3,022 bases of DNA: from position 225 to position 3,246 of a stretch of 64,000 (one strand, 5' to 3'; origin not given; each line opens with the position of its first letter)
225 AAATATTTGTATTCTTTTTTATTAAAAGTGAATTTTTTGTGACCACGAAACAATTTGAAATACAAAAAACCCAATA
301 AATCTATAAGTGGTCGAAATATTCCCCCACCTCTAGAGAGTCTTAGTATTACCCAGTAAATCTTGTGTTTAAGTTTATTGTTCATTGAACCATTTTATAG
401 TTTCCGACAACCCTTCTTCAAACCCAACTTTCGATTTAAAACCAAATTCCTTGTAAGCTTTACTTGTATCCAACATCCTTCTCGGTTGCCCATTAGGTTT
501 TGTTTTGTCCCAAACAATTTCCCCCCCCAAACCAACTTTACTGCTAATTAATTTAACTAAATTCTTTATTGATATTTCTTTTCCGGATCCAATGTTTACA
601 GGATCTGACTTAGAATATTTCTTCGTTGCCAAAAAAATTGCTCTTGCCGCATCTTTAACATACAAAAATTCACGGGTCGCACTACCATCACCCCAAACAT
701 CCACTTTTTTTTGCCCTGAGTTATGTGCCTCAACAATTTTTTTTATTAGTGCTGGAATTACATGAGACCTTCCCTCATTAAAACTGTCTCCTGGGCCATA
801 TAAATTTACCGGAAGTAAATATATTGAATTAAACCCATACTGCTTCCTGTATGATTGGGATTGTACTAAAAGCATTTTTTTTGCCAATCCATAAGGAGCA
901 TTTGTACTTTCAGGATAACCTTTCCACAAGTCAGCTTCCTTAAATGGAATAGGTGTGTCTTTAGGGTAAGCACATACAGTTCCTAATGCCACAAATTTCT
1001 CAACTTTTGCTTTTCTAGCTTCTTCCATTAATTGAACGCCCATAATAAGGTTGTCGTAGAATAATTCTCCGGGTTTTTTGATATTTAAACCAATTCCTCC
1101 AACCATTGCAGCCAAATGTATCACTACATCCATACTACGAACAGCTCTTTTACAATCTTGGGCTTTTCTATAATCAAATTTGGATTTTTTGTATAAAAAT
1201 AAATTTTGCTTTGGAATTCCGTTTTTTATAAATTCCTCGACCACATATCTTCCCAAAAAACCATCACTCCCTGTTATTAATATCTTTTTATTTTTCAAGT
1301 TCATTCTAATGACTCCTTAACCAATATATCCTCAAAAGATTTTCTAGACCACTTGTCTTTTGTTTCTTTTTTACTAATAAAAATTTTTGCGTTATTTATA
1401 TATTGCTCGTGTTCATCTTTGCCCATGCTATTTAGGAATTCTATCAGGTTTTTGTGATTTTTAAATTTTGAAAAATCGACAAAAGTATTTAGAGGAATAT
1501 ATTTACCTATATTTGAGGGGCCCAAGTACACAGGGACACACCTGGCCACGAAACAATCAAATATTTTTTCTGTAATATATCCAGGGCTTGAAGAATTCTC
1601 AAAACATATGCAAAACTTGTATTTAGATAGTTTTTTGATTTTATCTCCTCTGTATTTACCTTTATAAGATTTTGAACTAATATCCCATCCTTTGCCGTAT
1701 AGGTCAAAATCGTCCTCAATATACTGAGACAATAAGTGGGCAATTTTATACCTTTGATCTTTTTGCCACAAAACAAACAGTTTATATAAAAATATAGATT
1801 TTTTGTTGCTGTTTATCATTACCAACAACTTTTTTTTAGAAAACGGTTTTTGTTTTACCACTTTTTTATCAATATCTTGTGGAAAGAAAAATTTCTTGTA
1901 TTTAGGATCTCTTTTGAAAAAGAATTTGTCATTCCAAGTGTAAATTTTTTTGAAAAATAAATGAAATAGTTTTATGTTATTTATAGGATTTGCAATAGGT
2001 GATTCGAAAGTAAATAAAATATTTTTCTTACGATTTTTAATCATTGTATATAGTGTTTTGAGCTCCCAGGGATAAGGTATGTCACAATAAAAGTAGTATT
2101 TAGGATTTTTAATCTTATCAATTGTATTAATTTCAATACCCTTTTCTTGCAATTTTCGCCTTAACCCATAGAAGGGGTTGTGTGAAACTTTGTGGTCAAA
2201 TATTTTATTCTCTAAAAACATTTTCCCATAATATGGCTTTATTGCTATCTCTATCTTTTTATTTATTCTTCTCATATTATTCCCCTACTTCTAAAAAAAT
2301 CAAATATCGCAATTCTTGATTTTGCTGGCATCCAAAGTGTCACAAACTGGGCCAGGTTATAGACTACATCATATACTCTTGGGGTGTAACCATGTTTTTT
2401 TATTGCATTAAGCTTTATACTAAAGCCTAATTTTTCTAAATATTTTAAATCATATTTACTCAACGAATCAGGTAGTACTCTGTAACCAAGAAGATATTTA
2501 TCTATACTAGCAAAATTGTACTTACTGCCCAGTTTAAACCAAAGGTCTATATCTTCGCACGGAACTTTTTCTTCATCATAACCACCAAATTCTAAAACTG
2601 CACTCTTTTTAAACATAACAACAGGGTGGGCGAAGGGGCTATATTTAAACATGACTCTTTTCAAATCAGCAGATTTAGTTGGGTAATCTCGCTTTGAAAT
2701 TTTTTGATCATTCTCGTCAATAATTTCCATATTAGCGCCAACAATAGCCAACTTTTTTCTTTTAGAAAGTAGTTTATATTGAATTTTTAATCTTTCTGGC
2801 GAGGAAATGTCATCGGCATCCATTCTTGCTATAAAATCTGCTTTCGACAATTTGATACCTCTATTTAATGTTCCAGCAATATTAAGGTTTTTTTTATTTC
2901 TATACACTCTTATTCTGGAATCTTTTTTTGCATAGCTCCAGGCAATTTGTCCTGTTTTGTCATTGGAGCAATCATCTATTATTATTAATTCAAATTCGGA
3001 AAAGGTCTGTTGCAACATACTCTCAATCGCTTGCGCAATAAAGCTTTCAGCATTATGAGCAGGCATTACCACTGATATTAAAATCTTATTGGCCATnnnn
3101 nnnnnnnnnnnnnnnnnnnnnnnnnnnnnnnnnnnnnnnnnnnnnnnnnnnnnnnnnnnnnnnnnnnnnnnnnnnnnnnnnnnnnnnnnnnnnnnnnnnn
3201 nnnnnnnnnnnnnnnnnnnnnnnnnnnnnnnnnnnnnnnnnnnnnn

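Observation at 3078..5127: Tandem-duplicated thymidylate-kinase-like protein coupled to a nucleotidyltransferase-like gene inside a glycan operon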

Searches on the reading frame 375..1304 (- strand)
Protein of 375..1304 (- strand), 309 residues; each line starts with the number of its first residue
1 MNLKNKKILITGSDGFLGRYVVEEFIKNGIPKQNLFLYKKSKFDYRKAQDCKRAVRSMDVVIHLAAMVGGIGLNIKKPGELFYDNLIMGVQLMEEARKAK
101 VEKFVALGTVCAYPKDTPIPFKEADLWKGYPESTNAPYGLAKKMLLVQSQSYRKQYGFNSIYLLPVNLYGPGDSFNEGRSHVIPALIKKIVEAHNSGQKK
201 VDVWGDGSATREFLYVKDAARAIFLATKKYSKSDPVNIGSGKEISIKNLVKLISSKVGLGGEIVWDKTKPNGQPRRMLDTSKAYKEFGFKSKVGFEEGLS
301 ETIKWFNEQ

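Call 3: search_protein_families(library=pfam, proteins=[window:375-1304:-], max_evalue=0.1)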
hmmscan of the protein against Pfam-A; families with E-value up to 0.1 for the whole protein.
window:375-1304:- (309 aa): 7 families
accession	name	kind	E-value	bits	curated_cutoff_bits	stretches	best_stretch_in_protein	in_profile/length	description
PF01370.27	Epimerase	-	2.3e-53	181.5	20.9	1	8-239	1-240/240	NAD dependent epimerase/dehydratase family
PF16363.11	GDP_Man_Dehyd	-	2.4e-28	100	27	1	42-302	58-332/332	GDP-mannose 4,6 dehydratase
PF01073.25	3Beta_HSD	-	8.3e-11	41.9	22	1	9-233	1-235/280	3-beta hydroxysteroid dehydrogenase/isomerase family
PF02719.21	Polysacc_synt_2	-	1.1e-05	25.2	20.2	1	44-109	62-128/293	Polysaccharide biosynthesis protein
PF04321.23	RmlD_sub_bind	-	0.001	18.6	27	1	7-66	2-60/287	RmlD substrate binding domain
PF13460.12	NAD_binding_10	-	0.0016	18.8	27.2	1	43-122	46-112/184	NAD(P)H-binding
PF07993.18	NAD_binding_4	-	0.0037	16.9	20.1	0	10-30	1-21/258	Male sterility protein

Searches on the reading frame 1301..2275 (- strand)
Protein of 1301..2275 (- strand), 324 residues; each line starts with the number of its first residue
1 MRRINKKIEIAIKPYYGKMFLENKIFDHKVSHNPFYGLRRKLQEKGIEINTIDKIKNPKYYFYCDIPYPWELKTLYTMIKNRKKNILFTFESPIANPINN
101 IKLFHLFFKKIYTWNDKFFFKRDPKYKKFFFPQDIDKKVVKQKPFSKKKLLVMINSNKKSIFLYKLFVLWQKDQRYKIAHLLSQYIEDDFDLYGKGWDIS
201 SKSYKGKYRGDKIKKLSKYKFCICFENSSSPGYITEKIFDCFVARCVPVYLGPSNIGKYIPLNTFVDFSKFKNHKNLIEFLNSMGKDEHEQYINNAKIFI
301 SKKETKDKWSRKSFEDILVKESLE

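Call 3: search_protein_families(library=pfam, proteins=[window:1301-2275:-], max_evalue=0.1)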
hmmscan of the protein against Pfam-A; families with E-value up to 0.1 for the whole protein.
window:1301-2275:- (324 aa): 2 families
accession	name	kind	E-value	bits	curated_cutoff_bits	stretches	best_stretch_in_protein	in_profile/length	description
PF00852.26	Glyco_transf_10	-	2.4e-19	70.1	23.9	1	170-290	16-131/182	Glycosyltransferase family 10 (fucosyltransferase) C-term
PF03016.20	Exostosin_GT47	-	0.0012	18.6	33.4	1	198-252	211-258/293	Exostosin GT47 domain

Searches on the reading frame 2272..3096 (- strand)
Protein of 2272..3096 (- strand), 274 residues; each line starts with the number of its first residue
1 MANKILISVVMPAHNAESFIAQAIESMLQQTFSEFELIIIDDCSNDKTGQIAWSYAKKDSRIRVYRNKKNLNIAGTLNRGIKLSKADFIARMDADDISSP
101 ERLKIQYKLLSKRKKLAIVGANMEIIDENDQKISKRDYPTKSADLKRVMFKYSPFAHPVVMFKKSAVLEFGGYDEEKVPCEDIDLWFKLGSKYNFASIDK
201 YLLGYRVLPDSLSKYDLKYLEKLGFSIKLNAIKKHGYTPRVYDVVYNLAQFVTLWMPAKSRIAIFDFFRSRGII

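Call 3: search_protein_families(library=pfam, proteins=[window:2272-3096:-], max_evalue=0.1)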
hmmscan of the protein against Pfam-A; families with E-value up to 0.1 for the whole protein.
window:2272-3096:- (274 aa): 3 families
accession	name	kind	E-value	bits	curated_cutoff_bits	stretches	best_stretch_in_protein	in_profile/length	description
PF00535.33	Glycos_transf_2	-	8.3e-36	123.9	23.3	1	8-150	1-146/168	Glycosyl transferase family 2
PF10111.15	Glyco_tranf_2_2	-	7.5e-19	68.7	27.3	1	8-221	1-233/276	Glycosyltransferase like family 2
PF13641.12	Glyco_tranf_2_3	-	3.9e-14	53.7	27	1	7-189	3-194/230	Glycosyltransferase like family 2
